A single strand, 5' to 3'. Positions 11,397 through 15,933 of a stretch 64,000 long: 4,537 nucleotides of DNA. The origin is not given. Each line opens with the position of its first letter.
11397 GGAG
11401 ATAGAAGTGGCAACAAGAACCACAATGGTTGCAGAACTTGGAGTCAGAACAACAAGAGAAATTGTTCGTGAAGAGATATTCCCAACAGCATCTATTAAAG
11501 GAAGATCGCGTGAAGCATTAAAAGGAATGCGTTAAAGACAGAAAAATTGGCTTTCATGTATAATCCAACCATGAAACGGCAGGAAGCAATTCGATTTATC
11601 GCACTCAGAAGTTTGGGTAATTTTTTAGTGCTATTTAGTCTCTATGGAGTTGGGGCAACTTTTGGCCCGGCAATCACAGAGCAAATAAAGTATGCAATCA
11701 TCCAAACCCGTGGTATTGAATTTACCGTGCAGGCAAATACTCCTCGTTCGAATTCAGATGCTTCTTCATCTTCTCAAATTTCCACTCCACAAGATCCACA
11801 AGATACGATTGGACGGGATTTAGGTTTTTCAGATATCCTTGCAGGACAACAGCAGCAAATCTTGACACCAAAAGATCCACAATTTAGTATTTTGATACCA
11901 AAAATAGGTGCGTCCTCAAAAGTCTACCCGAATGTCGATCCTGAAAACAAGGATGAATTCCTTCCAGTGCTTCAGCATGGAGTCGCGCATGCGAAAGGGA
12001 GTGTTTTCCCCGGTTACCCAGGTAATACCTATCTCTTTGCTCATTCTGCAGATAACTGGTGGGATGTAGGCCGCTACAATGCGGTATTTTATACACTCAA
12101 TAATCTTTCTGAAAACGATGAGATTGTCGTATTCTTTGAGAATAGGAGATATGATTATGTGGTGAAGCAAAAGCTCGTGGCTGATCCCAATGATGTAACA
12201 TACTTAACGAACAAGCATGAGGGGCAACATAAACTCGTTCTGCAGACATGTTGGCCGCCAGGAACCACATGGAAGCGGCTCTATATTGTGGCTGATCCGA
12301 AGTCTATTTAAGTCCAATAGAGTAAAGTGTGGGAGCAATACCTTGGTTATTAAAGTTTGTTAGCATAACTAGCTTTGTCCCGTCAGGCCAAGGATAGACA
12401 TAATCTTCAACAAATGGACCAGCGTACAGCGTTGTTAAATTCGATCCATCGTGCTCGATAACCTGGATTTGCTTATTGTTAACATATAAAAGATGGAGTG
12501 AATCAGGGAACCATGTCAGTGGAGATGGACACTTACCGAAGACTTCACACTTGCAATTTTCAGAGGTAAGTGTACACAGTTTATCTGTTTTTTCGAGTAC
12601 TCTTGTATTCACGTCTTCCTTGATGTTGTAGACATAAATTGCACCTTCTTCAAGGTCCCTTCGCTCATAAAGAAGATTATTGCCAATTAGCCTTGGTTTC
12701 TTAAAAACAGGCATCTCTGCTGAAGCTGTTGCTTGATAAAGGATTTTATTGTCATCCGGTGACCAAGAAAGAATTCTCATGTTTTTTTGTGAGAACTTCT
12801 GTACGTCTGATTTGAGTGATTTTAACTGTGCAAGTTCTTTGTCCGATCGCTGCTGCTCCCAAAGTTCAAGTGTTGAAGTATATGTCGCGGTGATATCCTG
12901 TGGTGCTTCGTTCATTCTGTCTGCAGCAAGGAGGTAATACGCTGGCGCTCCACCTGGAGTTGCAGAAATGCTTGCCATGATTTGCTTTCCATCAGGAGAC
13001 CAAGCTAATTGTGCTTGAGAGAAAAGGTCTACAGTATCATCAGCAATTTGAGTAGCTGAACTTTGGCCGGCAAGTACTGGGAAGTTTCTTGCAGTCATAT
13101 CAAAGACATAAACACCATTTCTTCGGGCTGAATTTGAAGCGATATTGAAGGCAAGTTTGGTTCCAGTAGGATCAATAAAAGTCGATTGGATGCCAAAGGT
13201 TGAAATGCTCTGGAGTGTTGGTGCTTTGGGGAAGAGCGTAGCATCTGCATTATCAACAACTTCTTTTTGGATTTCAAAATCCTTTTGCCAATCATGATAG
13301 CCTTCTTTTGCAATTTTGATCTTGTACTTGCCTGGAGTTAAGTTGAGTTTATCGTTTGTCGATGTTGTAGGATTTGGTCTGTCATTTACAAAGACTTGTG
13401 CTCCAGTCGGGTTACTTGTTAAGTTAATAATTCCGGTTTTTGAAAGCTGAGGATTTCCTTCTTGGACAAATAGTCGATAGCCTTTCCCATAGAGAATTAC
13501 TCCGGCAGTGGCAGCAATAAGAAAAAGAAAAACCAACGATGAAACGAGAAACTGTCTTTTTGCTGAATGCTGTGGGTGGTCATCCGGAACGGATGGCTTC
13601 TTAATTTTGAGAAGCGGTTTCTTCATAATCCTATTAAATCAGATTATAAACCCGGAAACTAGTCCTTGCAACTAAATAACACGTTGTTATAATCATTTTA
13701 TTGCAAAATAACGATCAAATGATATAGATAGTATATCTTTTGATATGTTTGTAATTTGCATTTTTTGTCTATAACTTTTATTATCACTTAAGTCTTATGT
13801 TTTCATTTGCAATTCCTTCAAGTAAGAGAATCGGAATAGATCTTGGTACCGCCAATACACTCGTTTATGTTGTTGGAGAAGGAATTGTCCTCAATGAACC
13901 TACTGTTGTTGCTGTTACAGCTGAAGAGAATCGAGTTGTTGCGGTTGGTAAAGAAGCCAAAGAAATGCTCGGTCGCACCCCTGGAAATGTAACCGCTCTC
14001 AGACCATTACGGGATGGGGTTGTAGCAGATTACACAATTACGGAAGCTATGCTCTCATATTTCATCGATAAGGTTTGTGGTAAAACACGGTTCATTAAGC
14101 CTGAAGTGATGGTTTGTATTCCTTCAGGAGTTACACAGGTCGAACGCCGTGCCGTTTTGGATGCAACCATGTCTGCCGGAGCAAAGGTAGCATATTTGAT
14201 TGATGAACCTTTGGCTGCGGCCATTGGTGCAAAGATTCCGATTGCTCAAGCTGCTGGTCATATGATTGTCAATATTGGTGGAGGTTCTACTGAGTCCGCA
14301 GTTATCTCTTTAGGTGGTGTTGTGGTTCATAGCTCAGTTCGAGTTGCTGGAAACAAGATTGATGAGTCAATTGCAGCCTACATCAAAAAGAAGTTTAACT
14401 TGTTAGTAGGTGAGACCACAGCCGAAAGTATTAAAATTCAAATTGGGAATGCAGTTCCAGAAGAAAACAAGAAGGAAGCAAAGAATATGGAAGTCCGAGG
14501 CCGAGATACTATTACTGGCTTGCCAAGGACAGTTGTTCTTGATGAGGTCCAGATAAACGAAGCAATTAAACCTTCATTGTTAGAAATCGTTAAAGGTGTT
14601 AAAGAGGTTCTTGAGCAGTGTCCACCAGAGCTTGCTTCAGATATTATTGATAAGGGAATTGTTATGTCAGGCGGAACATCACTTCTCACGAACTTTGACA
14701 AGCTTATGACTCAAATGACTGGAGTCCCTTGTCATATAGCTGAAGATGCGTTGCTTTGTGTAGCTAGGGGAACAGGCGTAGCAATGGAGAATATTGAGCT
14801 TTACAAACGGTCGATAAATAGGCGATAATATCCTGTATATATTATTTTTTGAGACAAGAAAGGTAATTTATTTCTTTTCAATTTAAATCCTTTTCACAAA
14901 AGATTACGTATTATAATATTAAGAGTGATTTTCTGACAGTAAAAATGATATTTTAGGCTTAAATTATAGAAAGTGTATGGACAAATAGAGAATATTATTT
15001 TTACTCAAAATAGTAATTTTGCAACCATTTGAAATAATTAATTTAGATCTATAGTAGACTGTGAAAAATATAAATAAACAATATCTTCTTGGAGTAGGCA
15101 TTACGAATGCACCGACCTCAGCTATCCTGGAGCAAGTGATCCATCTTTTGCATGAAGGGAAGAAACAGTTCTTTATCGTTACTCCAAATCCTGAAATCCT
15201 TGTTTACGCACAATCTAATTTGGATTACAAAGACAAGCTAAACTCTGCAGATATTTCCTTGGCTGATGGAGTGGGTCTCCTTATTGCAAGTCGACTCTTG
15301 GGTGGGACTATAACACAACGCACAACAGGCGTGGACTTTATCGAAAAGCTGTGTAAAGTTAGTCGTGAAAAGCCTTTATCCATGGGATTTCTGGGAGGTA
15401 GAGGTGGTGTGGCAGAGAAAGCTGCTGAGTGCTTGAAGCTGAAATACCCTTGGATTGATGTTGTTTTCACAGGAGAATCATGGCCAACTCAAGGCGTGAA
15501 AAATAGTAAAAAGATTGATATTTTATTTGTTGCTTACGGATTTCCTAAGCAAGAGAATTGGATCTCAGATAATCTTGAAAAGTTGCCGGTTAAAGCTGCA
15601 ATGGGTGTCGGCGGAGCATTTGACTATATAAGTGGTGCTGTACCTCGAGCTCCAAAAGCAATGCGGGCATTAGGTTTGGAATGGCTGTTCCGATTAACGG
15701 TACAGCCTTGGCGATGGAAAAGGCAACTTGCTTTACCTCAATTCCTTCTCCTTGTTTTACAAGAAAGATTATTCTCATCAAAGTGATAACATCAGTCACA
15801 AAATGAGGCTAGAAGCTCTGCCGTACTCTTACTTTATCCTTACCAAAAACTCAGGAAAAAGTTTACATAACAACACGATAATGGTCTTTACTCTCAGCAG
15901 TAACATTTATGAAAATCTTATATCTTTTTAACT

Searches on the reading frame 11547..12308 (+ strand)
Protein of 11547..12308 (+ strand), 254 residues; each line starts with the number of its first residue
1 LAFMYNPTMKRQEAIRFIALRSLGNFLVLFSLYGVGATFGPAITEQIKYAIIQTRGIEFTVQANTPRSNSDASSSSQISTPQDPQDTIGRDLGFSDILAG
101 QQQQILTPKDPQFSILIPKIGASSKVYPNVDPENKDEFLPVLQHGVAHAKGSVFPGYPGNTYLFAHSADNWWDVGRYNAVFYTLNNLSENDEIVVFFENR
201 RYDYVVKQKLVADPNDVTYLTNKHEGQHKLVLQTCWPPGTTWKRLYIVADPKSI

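Call 10: search_protein_families(library=pfam, proteins=[window:11547-12308:+], max_evalue=0.001)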
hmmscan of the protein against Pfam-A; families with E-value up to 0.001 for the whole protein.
window:11547-12308:+ (254 aa): 1 family
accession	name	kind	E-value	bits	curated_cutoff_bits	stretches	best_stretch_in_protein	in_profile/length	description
PF04203.18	Sortase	-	1.3e-19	70.6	26.6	1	115-251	1-124/125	Sortase domain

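Call 22: search_protein_families(library=ncbifam, proteins=[window:11547-12308:+], max_evalue=0.01)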
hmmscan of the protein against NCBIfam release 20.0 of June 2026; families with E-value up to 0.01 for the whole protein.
window:11547-12308:+ (254 aa): 8 families
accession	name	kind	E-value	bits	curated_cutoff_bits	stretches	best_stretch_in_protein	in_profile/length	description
NF058671.1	sortase_SrtD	exception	5.5e-13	49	140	1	100-237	51-170/187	class D sortase, LPxTATN-specific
NF033746.1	class_D_sortase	subfamily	1.2e-12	47.8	165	1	115-237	13-116/135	class D sortase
NF033745.1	class_C_sortase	subfamily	1.1e-10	41.6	160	1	102-248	82-217/220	class C sortase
TIGR01076.1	sortase_fam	subfamily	7.2e-08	32.3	39.35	1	117-248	5-124/136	sortase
NF033747.1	class_E_sortase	subfamily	1.5e-05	24.9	160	1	115-245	74-199/211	class E sortase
NF033748.1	class_F_sortase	subfamily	0.00075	19.1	166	1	108-206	8-103/155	class F sortase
TIGR03784.1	marine_sortase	equivalog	0.0019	17.9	158.25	1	178-237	100-158/174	class GN sortase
NF053836.1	sortase_YLP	equivalog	0.0026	17.7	125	1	222-252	162-194/195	putative sortase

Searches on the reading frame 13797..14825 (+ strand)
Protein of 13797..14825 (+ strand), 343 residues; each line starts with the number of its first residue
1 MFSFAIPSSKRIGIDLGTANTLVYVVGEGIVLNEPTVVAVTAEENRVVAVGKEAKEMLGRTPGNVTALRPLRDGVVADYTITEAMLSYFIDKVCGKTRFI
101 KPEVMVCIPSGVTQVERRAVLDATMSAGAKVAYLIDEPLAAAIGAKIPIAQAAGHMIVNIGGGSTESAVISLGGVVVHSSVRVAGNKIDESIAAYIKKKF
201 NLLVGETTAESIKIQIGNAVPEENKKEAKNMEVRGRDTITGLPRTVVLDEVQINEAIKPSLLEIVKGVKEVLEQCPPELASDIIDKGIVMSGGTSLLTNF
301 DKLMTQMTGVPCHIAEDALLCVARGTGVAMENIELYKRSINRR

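Call 10: search_protein_families(library=pfam, proteins=[window:13797-14825:+], max_evalue=0.001)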
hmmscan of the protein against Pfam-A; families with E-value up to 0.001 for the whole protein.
window:13797-14825:+ (343 aa): 4 families
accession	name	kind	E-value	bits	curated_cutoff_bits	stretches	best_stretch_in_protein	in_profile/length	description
PF06723.19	MreB_Mbl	-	7.5e-137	456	27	1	10-336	2-325/327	MreB/Mbl protein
PF14450.12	FtsA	-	5.7e-11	43.3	31.8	1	157-317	2-112/127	Cell division protein FtsA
PF00022.25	Actin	-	2.4e-09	36.7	27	1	35-201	31-193/410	Actin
PF00012.26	HSP70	-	3.1e-08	32.7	20.6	1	103-325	135-367/599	Hsp70 protein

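Call 88: list_cluster_members(proteins=[window:13797-14825:+, window:40257-42029:-, window:55775-57289:-, window:31828-32217:-, window:43102-44469:-, window:46277-48979:-])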
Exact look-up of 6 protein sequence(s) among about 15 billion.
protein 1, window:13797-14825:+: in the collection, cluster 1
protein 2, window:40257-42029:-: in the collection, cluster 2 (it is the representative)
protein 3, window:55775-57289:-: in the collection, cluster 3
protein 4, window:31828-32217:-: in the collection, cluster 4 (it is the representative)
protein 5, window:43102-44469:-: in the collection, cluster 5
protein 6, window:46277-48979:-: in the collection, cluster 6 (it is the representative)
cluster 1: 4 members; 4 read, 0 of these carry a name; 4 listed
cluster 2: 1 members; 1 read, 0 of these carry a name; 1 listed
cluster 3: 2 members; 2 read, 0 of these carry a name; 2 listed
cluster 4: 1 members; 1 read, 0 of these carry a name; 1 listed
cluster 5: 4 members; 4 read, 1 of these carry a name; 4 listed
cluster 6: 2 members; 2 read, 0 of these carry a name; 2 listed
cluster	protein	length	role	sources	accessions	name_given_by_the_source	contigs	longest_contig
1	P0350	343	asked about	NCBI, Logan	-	-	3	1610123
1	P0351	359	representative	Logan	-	-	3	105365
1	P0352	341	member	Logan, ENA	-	-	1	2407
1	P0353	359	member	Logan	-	-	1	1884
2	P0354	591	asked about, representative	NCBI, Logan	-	-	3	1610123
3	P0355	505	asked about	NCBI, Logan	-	-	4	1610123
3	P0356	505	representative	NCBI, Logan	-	-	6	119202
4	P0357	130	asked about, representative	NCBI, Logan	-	-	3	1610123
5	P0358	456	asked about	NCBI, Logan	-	-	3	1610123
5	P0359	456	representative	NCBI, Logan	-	-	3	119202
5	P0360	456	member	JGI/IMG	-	pyruvate/2-oxoglutarate dehydrogenase complex dihydrolipoamide dehydrogenase (E3) ...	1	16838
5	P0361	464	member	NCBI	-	-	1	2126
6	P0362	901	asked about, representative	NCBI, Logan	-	-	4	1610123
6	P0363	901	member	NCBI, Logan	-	-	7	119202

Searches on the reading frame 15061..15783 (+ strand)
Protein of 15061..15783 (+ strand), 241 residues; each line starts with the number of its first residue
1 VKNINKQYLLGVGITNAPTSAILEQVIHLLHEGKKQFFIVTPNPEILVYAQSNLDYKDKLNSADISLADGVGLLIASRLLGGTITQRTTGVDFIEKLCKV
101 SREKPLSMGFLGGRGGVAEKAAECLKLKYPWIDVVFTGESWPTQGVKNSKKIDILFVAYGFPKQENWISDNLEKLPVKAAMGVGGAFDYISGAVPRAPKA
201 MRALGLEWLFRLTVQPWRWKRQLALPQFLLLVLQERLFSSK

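Call 10: search_protein_families(library=pfam, proteins=[window:15061-15783:+], max_evalue=0.001)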
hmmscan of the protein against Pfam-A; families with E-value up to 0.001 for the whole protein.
window:15061-15783:+ (241 aa): 1 family
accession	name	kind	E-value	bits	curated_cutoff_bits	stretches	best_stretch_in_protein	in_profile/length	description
PF03808.19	Glyco_tran_WecG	-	3.6e-47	160.7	27.4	1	63-222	1-167/168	Glycosyl transferase WecG/TagA/CpsF family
